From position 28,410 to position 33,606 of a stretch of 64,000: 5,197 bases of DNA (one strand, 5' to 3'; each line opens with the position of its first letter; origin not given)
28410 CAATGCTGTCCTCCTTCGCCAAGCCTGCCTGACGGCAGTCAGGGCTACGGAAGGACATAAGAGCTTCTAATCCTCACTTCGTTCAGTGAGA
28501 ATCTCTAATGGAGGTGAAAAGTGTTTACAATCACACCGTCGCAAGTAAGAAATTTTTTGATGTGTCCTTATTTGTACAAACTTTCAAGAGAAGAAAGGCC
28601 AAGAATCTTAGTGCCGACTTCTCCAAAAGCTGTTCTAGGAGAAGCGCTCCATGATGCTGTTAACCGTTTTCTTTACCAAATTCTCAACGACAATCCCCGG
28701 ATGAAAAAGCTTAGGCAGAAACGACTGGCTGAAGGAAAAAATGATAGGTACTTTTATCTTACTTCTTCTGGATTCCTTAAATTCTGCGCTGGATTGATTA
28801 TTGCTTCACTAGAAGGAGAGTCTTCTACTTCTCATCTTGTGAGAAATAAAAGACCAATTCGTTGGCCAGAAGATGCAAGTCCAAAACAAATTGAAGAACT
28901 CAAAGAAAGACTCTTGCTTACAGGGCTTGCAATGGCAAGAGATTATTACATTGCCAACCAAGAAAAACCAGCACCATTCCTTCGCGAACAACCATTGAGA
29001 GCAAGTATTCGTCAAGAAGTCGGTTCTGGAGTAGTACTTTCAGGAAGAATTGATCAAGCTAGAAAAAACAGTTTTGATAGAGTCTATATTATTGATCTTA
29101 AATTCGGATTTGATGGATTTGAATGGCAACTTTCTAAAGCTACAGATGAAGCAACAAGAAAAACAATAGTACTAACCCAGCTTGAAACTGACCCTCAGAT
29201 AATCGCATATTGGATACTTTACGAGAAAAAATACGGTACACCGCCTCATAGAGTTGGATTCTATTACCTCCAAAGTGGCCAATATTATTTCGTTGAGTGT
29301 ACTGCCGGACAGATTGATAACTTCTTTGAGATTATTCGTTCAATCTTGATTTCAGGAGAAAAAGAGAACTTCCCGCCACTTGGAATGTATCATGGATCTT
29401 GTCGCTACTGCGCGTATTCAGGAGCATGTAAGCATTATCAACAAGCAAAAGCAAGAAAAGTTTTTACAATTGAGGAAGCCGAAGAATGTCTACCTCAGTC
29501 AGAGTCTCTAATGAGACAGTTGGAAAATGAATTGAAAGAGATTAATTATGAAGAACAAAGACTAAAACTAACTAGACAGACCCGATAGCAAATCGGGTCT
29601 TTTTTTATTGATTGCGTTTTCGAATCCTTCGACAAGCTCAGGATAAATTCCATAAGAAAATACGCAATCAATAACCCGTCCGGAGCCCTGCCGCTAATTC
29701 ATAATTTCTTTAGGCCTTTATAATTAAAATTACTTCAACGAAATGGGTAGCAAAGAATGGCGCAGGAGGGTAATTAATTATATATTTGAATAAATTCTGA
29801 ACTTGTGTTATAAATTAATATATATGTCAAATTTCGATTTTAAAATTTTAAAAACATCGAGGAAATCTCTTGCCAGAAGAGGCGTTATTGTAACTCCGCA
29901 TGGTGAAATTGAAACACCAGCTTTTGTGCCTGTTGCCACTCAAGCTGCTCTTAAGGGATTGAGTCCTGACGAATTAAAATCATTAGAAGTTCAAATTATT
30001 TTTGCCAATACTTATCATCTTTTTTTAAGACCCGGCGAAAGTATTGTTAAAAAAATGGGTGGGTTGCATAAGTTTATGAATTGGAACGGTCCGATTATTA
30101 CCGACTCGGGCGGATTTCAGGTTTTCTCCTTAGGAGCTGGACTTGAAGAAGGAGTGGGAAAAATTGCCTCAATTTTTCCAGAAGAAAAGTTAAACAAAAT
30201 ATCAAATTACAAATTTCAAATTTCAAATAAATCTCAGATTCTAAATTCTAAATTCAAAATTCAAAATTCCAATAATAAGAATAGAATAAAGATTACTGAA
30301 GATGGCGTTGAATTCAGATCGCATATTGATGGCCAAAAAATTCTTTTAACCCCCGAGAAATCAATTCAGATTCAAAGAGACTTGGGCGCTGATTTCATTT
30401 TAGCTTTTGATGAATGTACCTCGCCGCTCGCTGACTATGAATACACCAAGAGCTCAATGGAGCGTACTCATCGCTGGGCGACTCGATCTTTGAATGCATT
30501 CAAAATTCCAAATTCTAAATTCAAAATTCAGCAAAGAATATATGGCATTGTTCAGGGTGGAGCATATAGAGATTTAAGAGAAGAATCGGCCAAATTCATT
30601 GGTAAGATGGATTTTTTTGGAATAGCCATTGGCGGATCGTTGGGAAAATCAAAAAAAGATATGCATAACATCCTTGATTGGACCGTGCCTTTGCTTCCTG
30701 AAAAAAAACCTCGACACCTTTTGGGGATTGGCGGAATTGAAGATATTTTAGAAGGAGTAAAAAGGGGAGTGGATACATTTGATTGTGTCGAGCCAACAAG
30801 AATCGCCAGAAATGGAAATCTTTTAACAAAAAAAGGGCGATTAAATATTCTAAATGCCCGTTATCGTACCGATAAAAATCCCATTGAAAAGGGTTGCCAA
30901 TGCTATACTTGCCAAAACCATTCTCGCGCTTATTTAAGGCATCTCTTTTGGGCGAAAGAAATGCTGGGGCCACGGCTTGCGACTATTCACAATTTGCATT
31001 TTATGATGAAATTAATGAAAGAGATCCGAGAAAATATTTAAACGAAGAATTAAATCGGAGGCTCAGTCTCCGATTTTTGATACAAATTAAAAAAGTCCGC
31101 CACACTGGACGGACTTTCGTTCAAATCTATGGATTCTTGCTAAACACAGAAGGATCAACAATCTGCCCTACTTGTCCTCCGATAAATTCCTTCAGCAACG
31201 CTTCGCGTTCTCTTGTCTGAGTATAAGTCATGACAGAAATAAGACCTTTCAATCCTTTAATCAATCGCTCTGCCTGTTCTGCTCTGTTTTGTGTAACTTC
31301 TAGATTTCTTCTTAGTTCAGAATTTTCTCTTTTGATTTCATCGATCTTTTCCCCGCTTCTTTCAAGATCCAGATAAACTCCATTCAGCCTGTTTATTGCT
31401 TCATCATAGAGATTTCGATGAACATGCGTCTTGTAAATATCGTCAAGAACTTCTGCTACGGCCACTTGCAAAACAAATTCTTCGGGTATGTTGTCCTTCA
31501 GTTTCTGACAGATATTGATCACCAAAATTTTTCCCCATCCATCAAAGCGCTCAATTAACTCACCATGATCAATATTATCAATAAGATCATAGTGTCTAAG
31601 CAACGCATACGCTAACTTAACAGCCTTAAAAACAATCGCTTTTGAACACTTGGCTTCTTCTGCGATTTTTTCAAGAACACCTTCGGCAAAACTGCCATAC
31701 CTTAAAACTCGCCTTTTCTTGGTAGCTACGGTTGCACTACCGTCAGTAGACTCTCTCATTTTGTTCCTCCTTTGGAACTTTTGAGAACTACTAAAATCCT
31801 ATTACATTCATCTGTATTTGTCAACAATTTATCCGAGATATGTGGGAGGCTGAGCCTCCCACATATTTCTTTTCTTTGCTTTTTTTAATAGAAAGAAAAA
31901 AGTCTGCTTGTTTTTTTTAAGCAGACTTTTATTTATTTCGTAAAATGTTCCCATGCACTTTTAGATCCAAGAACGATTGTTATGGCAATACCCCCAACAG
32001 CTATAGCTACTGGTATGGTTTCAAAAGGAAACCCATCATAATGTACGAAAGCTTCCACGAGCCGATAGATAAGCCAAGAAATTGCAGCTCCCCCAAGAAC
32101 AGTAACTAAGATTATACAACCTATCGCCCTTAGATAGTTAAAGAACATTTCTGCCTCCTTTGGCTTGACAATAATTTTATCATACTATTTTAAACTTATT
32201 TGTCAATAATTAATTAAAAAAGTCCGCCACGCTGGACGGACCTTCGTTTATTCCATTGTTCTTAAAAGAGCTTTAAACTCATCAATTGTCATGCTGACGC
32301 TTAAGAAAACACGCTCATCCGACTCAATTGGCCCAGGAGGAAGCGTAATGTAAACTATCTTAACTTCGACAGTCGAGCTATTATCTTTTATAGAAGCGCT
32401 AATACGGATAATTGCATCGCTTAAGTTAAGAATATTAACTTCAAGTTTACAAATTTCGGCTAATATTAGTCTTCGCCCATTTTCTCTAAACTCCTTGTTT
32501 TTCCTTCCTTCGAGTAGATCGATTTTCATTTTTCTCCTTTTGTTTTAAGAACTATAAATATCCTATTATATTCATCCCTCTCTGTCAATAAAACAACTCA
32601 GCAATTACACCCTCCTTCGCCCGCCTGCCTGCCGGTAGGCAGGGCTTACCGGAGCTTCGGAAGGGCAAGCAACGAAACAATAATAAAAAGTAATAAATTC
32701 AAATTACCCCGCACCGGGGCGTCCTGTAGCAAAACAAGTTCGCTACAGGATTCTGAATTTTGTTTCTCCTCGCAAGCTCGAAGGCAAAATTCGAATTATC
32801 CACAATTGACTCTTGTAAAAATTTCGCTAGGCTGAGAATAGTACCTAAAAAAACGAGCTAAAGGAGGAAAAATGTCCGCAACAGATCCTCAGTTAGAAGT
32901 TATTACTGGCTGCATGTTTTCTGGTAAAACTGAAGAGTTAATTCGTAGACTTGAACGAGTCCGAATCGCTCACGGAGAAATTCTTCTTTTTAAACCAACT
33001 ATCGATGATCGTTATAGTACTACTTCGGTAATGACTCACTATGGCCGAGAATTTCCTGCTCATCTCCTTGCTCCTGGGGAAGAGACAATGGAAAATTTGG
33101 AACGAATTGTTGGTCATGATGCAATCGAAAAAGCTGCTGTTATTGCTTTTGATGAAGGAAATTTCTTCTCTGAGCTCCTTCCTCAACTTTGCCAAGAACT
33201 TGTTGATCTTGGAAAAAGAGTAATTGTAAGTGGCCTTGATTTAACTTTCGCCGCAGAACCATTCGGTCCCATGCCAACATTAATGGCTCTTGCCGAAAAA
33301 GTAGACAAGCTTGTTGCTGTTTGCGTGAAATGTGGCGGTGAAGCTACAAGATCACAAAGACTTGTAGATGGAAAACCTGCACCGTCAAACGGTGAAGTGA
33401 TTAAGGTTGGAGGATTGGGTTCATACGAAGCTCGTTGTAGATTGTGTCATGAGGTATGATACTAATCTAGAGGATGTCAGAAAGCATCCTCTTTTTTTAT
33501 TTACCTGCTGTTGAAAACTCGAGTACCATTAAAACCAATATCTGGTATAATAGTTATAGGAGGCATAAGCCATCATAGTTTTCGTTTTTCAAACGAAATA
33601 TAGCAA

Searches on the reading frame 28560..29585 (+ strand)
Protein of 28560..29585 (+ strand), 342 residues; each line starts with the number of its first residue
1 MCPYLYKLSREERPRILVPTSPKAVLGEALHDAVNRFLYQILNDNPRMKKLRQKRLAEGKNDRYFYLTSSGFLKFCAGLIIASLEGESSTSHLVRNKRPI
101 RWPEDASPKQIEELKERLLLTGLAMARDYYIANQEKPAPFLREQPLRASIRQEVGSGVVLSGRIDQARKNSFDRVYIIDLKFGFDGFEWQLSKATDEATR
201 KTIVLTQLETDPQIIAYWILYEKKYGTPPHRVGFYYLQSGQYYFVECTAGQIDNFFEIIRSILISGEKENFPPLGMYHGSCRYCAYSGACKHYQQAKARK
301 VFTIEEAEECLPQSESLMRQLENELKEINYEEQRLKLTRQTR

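Call 109: search_protein_families(library=pfam, proteins=[window:28560-29585:+], max_evalue=0.001)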
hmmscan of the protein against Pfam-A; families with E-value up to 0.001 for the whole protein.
window:28560-29585:+ (342 aa): 1 family
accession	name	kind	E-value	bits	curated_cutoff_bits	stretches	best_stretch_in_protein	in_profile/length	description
PF12705.13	PDDEXK_1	-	1.7e-14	54.8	22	1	2-291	13-247/247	PD-(D/E)XK nuclease superfamily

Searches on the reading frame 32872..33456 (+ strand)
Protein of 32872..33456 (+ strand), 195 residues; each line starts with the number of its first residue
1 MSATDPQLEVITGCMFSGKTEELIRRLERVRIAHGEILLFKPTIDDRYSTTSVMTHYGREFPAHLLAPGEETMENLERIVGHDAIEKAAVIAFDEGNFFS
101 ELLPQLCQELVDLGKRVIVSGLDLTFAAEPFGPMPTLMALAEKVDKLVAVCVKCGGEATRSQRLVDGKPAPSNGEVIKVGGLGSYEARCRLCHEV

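Call 109: search_protein_families(library=pfam, proteins=[window:32872-33456:+], max_evalue=0.001)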
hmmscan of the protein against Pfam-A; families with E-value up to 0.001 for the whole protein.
window:32872-33456:+ (195 aa): 1 family
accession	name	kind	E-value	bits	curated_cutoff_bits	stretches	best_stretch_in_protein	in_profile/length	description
PF00265.24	TK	-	5e-47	160.4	20.6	1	7-193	2-176/176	Thymidine kinase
